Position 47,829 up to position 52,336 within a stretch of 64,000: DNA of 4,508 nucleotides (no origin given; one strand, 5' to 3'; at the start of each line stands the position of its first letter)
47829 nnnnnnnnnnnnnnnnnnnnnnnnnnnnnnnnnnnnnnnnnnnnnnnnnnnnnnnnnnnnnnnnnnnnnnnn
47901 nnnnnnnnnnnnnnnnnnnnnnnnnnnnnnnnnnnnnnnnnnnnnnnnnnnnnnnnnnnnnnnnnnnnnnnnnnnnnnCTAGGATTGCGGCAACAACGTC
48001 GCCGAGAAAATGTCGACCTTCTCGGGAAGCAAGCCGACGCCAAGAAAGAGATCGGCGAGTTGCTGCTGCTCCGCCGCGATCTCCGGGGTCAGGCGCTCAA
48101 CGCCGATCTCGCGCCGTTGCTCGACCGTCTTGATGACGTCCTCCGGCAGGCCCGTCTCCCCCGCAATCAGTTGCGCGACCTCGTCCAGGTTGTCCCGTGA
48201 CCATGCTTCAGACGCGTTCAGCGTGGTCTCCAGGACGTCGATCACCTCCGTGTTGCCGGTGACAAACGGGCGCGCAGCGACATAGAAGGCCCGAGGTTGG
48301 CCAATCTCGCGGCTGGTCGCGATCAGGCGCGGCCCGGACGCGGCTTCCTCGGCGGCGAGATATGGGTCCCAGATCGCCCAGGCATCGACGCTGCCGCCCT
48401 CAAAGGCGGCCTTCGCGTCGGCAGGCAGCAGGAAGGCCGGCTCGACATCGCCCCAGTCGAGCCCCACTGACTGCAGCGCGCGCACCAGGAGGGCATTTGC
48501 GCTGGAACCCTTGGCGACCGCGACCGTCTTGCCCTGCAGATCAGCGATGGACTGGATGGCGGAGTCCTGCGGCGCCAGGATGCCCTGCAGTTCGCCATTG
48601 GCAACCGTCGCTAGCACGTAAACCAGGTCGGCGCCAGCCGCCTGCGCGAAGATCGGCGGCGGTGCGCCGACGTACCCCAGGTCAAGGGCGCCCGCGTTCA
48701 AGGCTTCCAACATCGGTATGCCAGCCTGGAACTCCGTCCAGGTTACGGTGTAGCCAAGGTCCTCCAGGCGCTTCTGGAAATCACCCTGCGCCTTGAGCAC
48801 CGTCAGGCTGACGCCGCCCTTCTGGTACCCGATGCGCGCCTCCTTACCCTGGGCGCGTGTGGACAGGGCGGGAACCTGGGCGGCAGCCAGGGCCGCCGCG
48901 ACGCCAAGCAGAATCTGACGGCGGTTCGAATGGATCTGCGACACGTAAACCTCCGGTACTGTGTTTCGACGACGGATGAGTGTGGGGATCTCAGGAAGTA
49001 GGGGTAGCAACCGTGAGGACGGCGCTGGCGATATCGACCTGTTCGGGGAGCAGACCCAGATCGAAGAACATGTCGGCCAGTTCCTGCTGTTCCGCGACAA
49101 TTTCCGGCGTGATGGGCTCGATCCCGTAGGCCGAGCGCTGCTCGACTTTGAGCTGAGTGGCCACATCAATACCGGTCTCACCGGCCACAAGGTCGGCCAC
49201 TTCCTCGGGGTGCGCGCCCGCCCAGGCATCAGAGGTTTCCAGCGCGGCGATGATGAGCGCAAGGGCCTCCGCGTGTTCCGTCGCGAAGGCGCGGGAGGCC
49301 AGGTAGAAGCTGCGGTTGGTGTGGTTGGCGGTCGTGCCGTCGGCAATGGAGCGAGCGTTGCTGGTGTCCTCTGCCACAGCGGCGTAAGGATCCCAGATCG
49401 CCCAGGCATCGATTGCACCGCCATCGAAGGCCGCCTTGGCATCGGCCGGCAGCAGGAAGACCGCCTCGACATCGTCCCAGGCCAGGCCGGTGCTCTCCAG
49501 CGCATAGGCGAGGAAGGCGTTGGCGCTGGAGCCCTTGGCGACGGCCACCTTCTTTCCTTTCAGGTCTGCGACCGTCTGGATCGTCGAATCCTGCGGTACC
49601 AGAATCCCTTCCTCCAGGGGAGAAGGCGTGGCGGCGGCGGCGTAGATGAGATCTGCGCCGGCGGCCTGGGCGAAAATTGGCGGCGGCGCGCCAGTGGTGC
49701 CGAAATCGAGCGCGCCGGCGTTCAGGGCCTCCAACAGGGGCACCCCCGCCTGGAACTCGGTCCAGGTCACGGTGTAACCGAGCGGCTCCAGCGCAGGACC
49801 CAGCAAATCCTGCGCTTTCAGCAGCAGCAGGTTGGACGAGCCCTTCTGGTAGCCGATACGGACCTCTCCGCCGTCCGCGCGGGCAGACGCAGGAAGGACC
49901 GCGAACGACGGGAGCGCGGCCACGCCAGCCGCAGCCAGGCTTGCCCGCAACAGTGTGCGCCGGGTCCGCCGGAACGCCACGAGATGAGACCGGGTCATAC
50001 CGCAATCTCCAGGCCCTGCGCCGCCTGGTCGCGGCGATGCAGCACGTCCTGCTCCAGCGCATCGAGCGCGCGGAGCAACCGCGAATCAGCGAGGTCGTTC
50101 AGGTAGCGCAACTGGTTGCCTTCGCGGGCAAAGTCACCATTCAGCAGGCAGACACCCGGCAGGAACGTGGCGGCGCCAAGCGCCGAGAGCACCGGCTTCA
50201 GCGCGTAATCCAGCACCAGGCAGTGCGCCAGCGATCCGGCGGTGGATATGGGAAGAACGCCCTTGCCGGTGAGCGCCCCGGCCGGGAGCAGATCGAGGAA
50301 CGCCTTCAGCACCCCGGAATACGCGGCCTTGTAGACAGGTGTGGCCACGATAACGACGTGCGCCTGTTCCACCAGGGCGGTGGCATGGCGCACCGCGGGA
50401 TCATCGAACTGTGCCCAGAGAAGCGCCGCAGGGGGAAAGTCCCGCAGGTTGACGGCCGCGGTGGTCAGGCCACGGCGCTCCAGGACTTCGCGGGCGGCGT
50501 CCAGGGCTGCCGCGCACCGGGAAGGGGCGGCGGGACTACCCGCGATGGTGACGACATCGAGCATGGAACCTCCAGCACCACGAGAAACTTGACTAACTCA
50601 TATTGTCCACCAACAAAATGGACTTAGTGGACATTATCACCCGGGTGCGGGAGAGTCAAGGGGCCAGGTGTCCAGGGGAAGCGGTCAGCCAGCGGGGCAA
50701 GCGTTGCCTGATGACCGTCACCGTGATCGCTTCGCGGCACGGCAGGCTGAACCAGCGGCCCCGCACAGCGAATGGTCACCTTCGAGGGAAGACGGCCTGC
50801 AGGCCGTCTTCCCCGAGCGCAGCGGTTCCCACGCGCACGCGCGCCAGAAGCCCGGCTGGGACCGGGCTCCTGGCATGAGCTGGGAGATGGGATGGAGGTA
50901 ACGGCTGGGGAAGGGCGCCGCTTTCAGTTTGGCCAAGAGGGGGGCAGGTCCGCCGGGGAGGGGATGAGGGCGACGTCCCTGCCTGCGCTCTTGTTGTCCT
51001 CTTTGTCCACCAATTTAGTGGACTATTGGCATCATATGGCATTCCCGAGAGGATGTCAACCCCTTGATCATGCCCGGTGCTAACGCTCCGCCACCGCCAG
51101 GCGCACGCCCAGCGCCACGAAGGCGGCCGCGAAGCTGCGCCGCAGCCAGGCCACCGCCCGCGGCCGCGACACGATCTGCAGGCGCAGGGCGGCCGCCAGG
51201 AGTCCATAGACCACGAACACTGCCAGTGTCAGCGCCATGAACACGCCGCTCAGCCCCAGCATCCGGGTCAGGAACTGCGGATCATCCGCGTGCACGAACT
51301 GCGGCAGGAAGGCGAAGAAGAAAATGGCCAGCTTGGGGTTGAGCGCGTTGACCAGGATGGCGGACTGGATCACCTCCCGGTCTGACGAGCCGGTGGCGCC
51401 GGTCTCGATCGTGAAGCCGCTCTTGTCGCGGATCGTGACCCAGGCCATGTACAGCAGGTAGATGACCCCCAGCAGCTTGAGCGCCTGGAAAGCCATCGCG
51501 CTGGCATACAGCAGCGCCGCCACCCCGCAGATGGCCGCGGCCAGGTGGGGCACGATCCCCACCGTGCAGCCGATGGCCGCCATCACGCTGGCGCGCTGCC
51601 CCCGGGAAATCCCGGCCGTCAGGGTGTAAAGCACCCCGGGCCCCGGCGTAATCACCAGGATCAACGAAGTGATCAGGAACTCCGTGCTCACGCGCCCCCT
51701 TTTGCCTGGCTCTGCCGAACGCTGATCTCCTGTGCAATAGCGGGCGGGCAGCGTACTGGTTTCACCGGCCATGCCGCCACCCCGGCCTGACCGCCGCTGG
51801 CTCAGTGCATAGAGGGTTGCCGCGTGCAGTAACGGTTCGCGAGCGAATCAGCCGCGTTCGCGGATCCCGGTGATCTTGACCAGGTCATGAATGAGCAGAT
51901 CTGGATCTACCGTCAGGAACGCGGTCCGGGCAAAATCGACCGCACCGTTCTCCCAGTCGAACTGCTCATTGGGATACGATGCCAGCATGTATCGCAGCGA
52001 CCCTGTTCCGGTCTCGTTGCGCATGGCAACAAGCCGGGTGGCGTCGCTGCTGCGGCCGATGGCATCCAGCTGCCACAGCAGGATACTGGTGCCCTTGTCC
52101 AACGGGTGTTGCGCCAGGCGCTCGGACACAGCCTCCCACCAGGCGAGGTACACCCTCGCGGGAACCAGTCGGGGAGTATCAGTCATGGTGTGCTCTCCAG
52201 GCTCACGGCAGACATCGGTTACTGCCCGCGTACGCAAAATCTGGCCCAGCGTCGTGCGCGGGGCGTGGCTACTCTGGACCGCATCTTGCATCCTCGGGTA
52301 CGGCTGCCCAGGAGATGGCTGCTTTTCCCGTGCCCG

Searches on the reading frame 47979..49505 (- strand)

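Call 7: search_protein_families(library=pfam, proteins=[window:47979-49505:-])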
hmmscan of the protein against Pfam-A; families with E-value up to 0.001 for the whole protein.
window:47979-49505:- (508 aa): 5 families
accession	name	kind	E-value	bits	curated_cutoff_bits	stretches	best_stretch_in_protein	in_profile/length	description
PF13379.11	NMT1_2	-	1.4e-13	51.7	24.7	1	233-448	20-252/252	NMT1-like family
PF09084.16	NMT1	-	4e-11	43.7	20.5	1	266-384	35-156/216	NMT1/THI5 like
PF04069.17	OpuAC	-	4.1e-08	33.6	21.2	1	245-458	22-251/257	Substrate binding domain of ABC-type glycine betaine transport system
PF12974.12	Phosphonate-bd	-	8.1e-07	29.1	27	1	265-401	42-190/242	ABC transporter, phosphonate, periplasmic substrate-binding protein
PF16868.10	NMT1_3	-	0.00077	19.6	27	0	295-378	82-166/289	NMT1-like family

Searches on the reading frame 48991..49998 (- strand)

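Call 7: search_protein_families(library=pfam, proteins=[window:48991-49998:-])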
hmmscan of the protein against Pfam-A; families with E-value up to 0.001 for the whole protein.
window:48991-49998:- (335 aa): 5 families
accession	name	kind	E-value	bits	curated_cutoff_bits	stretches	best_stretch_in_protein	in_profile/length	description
PF09084.16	NMT1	-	4.5e-17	63.1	20.5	1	89-266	35-215/216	NMT1/THI5 like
PF04069.17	OpuAC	-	1.3e-10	41.8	21.2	1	45-249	2-222/257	Substrate binding domain of ABC-type glycine betaine transport system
PF13379.11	NMT1_2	-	9.1e-09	35.9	24.7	1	72-263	32-240/252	NMT1-like family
PF12974.12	Phosphonate-bd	-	3.5e-07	30.3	27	1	88-182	42-142/242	ABC transporter, phosphonate, periplasmic substrate-binding protein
PF16868.10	NMT1_3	-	0.00039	20.6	27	1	130-202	93-167/289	NMT1-like family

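Call 68: search_protein_families(library=ncbifam, proteins=[window:48991-49998:-], max_evalue=1e-10)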
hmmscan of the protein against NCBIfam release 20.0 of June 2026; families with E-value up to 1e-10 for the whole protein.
window:48991-49998:- (335 aa): 4 families
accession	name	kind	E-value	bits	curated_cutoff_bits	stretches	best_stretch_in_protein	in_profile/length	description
NF008588.0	PRK11553.1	subfamily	9.7e-82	274.4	299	1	26-329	9-310/319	aliphatic sulfonate ABC transporter substrate-binding protein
TIGR01728.1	SsuA_fam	subfamily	1.3e-73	247.7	163.5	1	46-328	1-285/290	aliphatic sulfonate ABC transporter substrate-binding protein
TIGR01729.1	taurine_ABC_bnd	equivalog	5.6e-16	58.8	304.25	1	48-252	3-205/300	taurine ABC transporter substrate-binding protein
TIGR02122.1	TRAP_TAXI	subfamily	2.2e-12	46.5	84.35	1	122-209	117-206/320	TAXI family TRAP transporter solute-binding subunit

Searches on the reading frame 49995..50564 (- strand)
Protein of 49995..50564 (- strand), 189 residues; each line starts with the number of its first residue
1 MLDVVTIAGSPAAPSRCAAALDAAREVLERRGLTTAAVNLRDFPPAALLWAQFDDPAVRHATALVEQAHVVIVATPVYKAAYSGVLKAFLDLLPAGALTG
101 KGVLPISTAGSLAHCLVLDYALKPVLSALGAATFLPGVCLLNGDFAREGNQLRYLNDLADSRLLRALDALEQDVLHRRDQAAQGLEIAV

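Call 7: search_protein_families(library=pfam, proteins=[window:49995-50564:-])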
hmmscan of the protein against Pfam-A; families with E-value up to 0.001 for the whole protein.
window:49995-50564:- (189 aa): 2 families
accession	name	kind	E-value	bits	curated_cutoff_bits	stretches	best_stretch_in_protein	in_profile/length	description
PF03358.20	FMN_red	-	1.7e-30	106.1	24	1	3-140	2-146/152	NADPH-dependent FMN reductase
PF02525.22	Flavodoxin_2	-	2.5e-06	27.8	27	1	4-93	3-103/198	Flavodoxin-like fold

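Call 68: search_protein_families(library=ncbifam, proteins=[window:49995-50564:-], max_evalue=1e-10)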
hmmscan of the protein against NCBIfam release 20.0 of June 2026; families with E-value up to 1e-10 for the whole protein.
window:49995-50564:- (189 aa): 4 families
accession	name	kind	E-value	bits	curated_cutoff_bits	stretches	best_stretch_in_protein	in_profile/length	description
TIGR03567.1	FMN_reduc_SsuE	equivalog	2.6e-56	190.2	164.05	1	4-171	2-169/171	NADPH-dependent FMN reductase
NF007859.0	PRK10569.1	equivalog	1e-52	178.7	225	1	3-183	2-180/191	NADPH-dependent FMN reductase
TIGR03566.1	FMN_reduc_MsuE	equivalog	9.7e-25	87.3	212.5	1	4-147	2-148/174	FMN reductase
TIGR04037.1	LLM_duo_CE1759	subfamily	1e-24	87.3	175.9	1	22-175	23-174/199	CE1759 family FMN reductase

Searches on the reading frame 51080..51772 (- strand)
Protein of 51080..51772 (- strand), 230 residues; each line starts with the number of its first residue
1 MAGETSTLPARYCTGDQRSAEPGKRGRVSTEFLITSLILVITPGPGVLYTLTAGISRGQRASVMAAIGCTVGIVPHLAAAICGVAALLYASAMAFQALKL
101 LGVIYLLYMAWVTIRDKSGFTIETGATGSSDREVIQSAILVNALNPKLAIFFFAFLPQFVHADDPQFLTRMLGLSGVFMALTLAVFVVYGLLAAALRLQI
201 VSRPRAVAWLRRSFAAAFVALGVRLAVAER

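Call 7: search_protein_families(library=pfam, proteins=[window:51080-51772:-])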
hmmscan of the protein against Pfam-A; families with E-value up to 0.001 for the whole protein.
window:51080-51772:- (230 aa): 1 family
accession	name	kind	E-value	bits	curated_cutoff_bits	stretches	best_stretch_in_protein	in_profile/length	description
PF01810.24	LysE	-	4.4e-33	114.8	25.6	1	37-227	1-191/193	LysE type translocator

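Call 14: find_encoding_contigs(protein=window:51080-51772:-, flank=10000, max_places=3)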
Protein window:51080-51772:- (230 aa): 23 contigs read that carry it; 3 places shown.
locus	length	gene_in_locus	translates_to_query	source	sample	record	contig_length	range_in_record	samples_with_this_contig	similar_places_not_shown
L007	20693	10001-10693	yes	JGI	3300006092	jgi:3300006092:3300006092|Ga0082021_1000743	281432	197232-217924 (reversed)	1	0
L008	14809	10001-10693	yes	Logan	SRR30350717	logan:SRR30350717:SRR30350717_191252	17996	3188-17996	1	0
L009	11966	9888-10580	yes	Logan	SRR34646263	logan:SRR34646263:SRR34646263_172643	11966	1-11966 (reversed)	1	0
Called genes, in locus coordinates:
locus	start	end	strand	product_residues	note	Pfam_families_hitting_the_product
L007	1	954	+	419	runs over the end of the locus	PF00144:Beta-lactamase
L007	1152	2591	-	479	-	PF05977:MFS_3 (weak), PF07690:MFS_1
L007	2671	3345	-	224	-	PF11139:SfLAP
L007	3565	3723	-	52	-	-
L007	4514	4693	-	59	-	-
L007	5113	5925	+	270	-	-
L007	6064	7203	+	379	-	PF00188:CAP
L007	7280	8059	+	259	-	PF01209:Ubie_methyltran (weak), PF13489:Methyltransf_23, PF13847:Methyltransf_31, PF08241:Methyltransf_11, PF08242:Methyltransf_12, PF13649:Methyltransf_25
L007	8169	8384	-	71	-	-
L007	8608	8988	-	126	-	PF18029:Glyoxalase_6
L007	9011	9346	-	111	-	-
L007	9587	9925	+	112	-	-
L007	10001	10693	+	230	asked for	PF01810:LysE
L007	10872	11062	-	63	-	-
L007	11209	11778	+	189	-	PF02525:Flavodoxin_2 (weak), PF03358:FMN_red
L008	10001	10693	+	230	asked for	PF01810:LysE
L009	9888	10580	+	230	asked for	PF01810:LysE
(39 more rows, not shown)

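Call 68: search_protein_families(library=ncbifam, proteins=[window:51080-51772:-], max_evalue=1e-10)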
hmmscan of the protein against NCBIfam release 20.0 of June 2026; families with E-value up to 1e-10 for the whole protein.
window:51080-51772:- (230 aa): 4 families
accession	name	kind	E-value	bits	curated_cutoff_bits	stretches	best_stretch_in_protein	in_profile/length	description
NF007812.0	PRK10520.1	equivalog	5.2e-32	111.1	209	1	31-229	8-204/206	homoserine/homoserine lactone efflux protein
TIGR00949.1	2A76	subfamily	1.9e-29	102.7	183.95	1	42-225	1-185/185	homoserine/threonine efflux transporter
NF008201.0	PRK10958.1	equivalog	2.9e-21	76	165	1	31-229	12-211/212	leucine efflux protein LeuE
NF007591.0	PRK10229.1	equivalog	5e-11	42.7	288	1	36-227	12-204/206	threonine export protein RhtC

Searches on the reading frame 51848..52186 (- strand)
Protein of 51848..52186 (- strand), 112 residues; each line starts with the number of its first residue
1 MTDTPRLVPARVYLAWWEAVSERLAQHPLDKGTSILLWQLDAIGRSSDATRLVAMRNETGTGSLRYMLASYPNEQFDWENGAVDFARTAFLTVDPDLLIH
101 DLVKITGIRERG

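Call 45: search_protein_families(library=pfam, proteins=[window:51848-52186:-], max_evalue=1)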
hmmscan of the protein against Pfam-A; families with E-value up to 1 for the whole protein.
window:51848-52186:- (112 aa): 1 family
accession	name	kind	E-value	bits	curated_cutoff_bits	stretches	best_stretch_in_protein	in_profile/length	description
PF21057.2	Hikeshi-like_C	-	0.11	12.9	27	1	4-28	29-53/58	Hikeshi-like, C-terminal domain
